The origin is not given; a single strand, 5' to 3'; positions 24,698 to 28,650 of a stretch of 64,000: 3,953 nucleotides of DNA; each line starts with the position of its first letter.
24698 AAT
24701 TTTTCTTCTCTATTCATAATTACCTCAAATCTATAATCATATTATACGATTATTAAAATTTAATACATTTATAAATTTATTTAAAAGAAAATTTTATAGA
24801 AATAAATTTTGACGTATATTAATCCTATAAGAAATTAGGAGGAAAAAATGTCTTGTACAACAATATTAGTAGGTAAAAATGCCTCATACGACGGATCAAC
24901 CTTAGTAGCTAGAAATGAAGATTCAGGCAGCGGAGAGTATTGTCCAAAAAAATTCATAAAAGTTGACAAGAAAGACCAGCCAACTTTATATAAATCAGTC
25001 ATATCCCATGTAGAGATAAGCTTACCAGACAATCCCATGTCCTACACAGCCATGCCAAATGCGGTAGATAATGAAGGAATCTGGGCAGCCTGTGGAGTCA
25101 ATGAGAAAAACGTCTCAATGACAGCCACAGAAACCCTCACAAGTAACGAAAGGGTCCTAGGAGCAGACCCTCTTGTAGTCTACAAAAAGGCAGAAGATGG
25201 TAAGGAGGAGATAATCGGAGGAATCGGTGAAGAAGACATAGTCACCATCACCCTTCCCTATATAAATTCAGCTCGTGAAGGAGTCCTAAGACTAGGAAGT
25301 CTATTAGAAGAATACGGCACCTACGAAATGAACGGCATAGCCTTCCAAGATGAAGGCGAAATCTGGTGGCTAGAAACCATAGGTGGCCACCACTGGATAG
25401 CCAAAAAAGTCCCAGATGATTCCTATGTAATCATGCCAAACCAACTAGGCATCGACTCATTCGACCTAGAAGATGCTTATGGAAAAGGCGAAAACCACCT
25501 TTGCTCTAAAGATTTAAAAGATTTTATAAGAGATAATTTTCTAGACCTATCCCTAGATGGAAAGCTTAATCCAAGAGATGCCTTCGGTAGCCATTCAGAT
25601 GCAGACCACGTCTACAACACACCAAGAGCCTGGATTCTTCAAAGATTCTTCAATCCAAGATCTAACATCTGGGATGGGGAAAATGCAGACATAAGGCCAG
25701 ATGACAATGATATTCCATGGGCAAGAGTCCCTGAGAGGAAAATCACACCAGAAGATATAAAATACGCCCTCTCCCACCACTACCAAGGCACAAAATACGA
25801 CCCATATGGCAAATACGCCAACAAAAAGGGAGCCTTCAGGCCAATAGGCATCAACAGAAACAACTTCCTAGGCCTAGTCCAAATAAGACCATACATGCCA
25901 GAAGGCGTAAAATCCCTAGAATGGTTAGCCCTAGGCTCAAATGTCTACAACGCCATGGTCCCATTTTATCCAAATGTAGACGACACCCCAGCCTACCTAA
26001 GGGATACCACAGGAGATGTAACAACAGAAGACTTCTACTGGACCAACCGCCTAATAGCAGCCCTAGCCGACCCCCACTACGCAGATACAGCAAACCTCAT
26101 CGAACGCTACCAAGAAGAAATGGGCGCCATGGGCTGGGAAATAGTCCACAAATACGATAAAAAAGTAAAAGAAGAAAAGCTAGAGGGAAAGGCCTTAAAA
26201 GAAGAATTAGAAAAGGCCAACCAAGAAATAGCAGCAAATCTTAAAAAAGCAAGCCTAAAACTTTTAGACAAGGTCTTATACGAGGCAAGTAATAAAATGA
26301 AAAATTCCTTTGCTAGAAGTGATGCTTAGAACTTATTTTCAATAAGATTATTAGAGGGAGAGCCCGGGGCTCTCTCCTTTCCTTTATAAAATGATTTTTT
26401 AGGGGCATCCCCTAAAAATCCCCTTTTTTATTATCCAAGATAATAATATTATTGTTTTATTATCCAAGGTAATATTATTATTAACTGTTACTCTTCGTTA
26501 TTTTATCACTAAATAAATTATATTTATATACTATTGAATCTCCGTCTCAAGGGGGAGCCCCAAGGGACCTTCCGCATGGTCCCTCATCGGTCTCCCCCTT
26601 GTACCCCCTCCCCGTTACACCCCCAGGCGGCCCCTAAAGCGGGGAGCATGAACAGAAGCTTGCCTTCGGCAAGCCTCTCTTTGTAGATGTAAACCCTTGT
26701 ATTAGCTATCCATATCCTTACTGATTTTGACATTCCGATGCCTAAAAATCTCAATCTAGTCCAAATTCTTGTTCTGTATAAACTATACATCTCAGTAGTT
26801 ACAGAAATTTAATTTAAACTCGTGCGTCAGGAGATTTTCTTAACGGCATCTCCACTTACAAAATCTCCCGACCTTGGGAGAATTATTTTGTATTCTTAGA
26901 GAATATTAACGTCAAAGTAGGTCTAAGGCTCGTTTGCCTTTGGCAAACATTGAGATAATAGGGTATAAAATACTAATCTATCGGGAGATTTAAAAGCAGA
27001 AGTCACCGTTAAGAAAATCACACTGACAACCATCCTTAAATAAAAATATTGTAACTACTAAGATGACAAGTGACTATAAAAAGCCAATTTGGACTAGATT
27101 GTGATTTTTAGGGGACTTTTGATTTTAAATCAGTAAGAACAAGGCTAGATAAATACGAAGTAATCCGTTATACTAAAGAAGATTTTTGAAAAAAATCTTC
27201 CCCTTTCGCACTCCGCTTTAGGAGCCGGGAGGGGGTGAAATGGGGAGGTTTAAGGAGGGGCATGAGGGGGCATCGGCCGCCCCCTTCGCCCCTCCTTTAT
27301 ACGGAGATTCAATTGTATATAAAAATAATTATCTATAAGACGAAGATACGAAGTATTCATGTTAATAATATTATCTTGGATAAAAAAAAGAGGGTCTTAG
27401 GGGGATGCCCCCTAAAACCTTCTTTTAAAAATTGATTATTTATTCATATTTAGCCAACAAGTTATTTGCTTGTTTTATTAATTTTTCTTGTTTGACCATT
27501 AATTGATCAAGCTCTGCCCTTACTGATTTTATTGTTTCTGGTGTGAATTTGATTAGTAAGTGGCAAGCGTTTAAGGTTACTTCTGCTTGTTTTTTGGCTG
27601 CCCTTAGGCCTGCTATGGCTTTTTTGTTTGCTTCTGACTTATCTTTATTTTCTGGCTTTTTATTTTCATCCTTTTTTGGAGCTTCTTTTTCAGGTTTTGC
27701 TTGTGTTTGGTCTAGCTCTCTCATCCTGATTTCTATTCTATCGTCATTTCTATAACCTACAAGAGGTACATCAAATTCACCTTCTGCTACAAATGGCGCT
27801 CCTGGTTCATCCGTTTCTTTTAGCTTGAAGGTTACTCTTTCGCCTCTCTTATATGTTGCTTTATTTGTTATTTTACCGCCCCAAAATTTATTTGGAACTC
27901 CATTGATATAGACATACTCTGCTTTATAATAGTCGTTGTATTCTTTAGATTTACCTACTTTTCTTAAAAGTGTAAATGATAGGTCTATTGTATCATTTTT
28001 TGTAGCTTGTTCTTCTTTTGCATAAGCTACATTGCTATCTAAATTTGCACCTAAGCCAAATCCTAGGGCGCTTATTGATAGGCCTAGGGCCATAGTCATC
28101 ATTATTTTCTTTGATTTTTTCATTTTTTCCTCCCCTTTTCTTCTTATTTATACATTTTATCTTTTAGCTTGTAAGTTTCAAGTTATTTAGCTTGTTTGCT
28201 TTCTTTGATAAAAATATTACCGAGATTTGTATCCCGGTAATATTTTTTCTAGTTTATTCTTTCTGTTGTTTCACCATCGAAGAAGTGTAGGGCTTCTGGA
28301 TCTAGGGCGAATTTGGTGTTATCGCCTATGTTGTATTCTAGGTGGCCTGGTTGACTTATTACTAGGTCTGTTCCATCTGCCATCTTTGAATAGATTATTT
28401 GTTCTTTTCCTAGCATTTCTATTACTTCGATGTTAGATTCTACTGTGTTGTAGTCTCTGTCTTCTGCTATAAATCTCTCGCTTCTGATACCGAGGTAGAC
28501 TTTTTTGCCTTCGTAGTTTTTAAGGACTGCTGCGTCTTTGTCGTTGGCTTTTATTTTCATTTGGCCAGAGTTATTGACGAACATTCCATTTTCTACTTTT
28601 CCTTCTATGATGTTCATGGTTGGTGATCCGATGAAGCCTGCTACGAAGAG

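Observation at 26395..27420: About 1 kb imperfect palindrome filling an entire intergenic region, with G-quadruplex-like G-tract cores and terminator hairpins at both outer ends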

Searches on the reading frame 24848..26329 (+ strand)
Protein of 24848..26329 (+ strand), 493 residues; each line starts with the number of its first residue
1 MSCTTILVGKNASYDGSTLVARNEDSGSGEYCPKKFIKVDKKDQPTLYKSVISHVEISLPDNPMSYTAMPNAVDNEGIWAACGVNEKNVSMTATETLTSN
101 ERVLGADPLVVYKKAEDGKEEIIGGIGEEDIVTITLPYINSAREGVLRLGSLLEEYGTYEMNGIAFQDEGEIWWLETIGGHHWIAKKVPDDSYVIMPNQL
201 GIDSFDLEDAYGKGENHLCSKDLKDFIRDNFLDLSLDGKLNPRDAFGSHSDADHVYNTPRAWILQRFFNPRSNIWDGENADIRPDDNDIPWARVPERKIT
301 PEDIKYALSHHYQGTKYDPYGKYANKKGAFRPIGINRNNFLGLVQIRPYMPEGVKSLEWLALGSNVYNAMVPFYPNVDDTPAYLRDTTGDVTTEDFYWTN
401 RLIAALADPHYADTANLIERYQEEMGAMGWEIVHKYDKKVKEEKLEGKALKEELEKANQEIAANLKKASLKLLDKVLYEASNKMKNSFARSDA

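Call 10: search_protein_families(library=pfam, proteins=[window:24848-26329:+])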
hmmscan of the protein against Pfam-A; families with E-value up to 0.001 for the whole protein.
window:24848-26329:+ (493 aa): 1 family
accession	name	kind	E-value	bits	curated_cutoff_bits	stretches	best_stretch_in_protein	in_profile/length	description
PF03577.20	Peptidase_C69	-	2e-169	564.3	23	1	2-423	1-401/402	Peptidase family C69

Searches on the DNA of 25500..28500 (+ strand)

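Call 4: search_rna_families(source=window, start=25500, end=28500, threshold=evalue, max_evalue=1, show_alignments=4)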
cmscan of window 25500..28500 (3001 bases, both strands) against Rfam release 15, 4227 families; matches with E-value up to 1: 5.
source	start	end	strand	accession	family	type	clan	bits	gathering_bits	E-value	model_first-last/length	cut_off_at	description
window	27250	27299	+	RF04279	mir-H20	Gene; miRNA;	CL00141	27.3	99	0.038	1-82/82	no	mir-H20 microRNA precursor family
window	27248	27300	-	RF04279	mir-H20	Gene; miRNA;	CL00141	24.9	99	0.15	1-82/82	no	mir-H20 microRNA precursor family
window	27377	27429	+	RF00659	mir-365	Gene; miRNA;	-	22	62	0.32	1-86/86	no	mir-365 microRNA precursor family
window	27244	27306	+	RF01918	mir-1249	Gene; miRNA;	-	21.4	83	0.37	1-75/75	no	mir-1249 microRNA precursor family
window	26373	26431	-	RF02937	Clostridiales-2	Gene; sRNA;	-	18.4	58.6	0.56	1-82/82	no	Clostridiales-2 RNA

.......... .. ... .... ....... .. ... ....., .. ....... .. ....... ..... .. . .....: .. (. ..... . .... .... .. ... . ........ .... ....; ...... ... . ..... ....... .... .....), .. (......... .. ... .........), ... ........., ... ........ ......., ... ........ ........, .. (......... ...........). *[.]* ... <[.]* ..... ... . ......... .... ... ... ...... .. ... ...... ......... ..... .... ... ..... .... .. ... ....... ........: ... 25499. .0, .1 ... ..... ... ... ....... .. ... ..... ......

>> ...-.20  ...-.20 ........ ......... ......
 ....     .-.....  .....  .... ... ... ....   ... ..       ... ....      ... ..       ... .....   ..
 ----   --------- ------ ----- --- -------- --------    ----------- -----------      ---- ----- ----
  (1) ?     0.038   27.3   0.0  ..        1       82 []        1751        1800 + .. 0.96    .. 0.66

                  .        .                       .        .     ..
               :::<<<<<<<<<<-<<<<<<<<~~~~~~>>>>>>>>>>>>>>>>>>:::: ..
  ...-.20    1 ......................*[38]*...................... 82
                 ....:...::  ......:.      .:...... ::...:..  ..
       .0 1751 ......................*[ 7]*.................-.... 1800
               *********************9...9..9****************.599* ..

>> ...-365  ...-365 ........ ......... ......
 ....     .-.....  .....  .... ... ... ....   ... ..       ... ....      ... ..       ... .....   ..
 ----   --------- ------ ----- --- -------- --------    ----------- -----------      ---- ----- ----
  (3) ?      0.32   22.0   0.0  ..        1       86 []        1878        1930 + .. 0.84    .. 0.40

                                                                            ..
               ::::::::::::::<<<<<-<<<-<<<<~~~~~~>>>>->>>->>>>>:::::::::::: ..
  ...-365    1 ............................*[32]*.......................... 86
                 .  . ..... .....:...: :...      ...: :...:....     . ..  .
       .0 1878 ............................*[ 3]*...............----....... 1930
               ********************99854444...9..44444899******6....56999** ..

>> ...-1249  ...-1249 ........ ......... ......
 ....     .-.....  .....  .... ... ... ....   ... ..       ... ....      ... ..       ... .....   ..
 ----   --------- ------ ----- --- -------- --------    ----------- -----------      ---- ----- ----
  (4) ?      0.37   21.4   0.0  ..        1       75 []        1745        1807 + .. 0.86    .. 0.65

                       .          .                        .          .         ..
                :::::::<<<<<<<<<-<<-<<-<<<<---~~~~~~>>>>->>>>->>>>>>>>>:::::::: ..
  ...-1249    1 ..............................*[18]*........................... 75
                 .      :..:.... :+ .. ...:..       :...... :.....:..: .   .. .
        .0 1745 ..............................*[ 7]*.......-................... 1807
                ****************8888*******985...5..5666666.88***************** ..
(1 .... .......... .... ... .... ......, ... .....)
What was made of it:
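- On Any Rfam 15 family (including OLE, ROOL, GOLLD, HEARO, raiA, group I/II introns, self-cleaving ribozymes): At E of 1 or less, only chance miRNA-like hits of 18-27 bits appeared (call 4).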

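Call 20: search_dna_similar(query=window:26380-27435:+, collection=plasmids, mode=distant)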
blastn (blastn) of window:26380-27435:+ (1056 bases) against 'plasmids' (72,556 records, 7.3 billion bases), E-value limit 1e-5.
No match.

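Call 21: search_dna_similar(query=window:26380-27435:+, collection=phages, mode=distant)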
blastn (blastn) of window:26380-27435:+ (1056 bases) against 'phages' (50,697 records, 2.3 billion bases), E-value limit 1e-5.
No match.
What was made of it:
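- Tried and rejected: Plasmid and phage collections. blastn in distant mode found no match (calls 20, 21).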

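Call 73: search_rna_families(sources=[L014, L023, L028, L022, L009, L038], threshold=evalue, max_evalue=0.1)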
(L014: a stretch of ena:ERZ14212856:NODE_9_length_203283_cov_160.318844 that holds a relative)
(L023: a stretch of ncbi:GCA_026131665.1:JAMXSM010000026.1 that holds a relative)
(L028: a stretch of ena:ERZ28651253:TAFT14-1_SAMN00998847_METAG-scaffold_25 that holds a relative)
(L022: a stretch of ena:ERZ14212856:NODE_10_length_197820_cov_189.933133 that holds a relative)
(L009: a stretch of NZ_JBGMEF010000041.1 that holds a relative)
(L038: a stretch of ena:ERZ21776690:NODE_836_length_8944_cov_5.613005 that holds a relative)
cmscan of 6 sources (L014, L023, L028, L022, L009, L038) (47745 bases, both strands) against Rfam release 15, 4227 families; matches with E-value up to 0.1: 2.
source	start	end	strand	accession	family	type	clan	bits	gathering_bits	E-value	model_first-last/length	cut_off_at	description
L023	7454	7571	+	RF00050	FMN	Cis-reg; riboswitch;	-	102.6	66.2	7.9e-23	1-138/138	no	FMN riboswitch aptamer (RFN element)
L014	3233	3291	+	RF00659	mir-365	Gene; miRNA;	-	30.3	62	0.029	1-86/86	no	mir-365 microRNA precursor family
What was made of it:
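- On Any Rfam 15 family (including OLE, ROOL, GOLLD, HEARO, raiA, group I/II introns, self-cleaving ribozymes): Nothing matched within the elements of six other loci at E of 0.1 or less (call 73).
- On IS200/IS605-derived PATE, or a TnpB/IscB guide-RNA end: There is no HEARO hit (calls 4, 73).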

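Call 82: build_rna_model(alignment_id=A2, structure=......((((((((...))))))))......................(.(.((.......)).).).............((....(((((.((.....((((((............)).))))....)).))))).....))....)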
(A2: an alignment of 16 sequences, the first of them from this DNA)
Model R1 built from alignment A2 (16 sequences, 146 columns); structure: as given.
model positions 141; base pairs 27; branch points 2; effective number of sequences 1.68; information 0.59 bits per position. Calibrated on 0.2 Mb of random sequence (short: E-values are rough).
structure used (alignment columns):
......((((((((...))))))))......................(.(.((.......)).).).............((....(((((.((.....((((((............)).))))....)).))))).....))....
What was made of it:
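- The effective sequence number of the model is only 1.68 (call 82).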

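Call 83: search_with_rna_model(model_id=R1, sources=[window, L009, L010, L011, L012, L014, L015, L019, L021, L022, L023, L025, L028, L030, L033, L034, L036, L037, L038, L039], max_evalue=0.01)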
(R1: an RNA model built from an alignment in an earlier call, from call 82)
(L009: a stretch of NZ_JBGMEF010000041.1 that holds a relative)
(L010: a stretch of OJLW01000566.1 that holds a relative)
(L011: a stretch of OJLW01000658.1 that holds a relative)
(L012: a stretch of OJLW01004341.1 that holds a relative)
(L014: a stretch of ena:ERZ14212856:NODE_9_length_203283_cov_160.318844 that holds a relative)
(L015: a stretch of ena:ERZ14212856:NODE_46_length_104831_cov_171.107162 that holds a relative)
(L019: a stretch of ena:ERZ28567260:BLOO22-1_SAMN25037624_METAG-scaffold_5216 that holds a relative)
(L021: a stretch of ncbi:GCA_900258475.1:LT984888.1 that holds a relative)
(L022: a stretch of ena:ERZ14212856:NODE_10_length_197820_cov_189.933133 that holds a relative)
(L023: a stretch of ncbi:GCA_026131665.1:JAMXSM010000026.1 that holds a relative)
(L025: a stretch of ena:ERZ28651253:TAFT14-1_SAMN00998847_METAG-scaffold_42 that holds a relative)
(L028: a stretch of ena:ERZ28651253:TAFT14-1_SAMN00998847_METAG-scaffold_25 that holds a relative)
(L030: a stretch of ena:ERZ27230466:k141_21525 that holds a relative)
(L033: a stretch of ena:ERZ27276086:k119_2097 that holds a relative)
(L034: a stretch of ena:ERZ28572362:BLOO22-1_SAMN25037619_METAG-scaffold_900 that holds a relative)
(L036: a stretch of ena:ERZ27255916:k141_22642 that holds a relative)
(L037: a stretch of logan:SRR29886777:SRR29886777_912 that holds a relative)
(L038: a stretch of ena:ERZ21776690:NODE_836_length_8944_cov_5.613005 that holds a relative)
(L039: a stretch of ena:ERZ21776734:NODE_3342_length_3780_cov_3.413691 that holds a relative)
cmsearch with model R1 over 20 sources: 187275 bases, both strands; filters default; matches with E-value up to 0.01: 47.
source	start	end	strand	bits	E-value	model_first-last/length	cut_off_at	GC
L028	4053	4194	+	154.8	7.4e-36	1-141/141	no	0.63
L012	3410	3551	-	154.2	1e-35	1-141/141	no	0.53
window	26540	26681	-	152.8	2.3e-35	1-141/141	no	0.64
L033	848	989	+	152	3.6e-35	1-141/141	no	0.63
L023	3506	3642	-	150.1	1e-34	1-141/141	no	0.57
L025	3506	3642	-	149.9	1.2e-34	1-141/141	no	0.56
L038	5804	5946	-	149.4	1.6e-34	1-141/141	no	0.62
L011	3706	3842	-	148.6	2.5e-34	1-141/141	no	0.55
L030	3463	3599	-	148.5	2.6e-34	1-141/141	no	0.55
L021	4053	4195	+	148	3.4e-34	1-141/141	no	0.65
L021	1241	1377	-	146.3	9.2e-34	1-141/141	no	0.59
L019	154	290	-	145.5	1.4e-33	1-141/141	no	0.58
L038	6333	6469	+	143.4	4.5e-33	1-141/141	no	0.56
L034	6565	6703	+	130.2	7.8e-30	1-141/141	no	0.61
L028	3461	3598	-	126.4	6.6e-29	1-141/141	no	0.57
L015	3485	3617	-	115.1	3.9e-26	1-141/141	no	0.56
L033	219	355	-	113.4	9.9e-26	1-141/141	no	0.53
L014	3392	3618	-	91.3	2.4e-20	1-141/141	no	0.52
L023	4083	4305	+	87.2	2.5e-19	1-141/141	no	0.57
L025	4083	4305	+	87.2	2.5e-19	1-141/141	no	0.57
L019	745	969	+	86.6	3.6e-19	1-141/141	no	0.56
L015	4110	4335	+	86.3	4.2e-19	1-141/141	no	0.56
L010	2731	2956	-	85.8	5.6e-19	1-141/141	no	0.53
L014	4110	4291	+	82.3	3.8e-18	1-141/141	no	0.64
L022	4053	4234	+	82.3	3.8e-18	1-141/141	no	0.64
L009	6003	6224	-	82.2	4.2e-18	1-141/141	no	0.52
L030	4053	4155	+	81.3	6.7e-18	1-141/141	no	0.6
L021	3475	3599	-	80.7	9.8e-18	1-141/141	no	0.54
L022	3387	3560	-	71.4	1.8e-15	1-141/141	no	0.56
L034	5852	6074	-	67.7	1.5e-14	1-141/141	no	0.54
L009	6717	6839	+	54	3.2e-11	1-141/141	no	0.54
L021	1831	1955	+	54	3.2e-11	1-141/141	no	0.57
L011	4296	4409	+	52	1e-10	1-141/141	no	0.51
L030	5658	5770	+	32.1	7.3e-06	1-141/141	no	0.42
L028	4131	4185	-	25.6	0.00029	82-135/141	no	0.64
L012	3414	3473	+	23.8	0.00078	78-137/141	no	0.62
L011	3714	3767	+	22.5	0.0016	82-135/141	no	0.63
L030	3471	3524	+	22.5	0.0016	82-135/141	no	0.63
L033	926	980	-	22.2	0.0019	82-135/141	no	0.65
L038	5813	5867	+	22.1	0.002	82-135/141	no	0.67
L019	162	215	+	21.6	0.0027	82-135/141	no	0.65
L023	3514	3567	+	21.6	0.0027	82-135/141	no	0.65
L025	3514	3567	+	21.6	0.0027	82-135/141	no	0.65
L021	1249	1302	+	21.6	0.0027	82-135/141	no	0.65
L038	6408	6461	-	21.6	0.0027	82-135/141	no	0.65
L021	4132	4186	-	21.5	0.0028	82-135/141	no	0.67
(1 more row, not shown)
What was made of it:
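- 26540..26681 (-): GC-rich 3' core of the left unit: hairpin H (26658-26674), a small hairpin, a G-rich segment (26600-26627) and the long hairpin (26548-26602). The covariance model scores 152.8 bits here (call 83).
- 27174..27306 (+): GC-rich 3' core of the right unit: hairpin H (27178-27201), a G-rich segment (27227-27250) and the long hairpin (27252-27298). The covariance model scores 117.5 bits here (call 83).
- Nothing else in the window matches (call 83).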
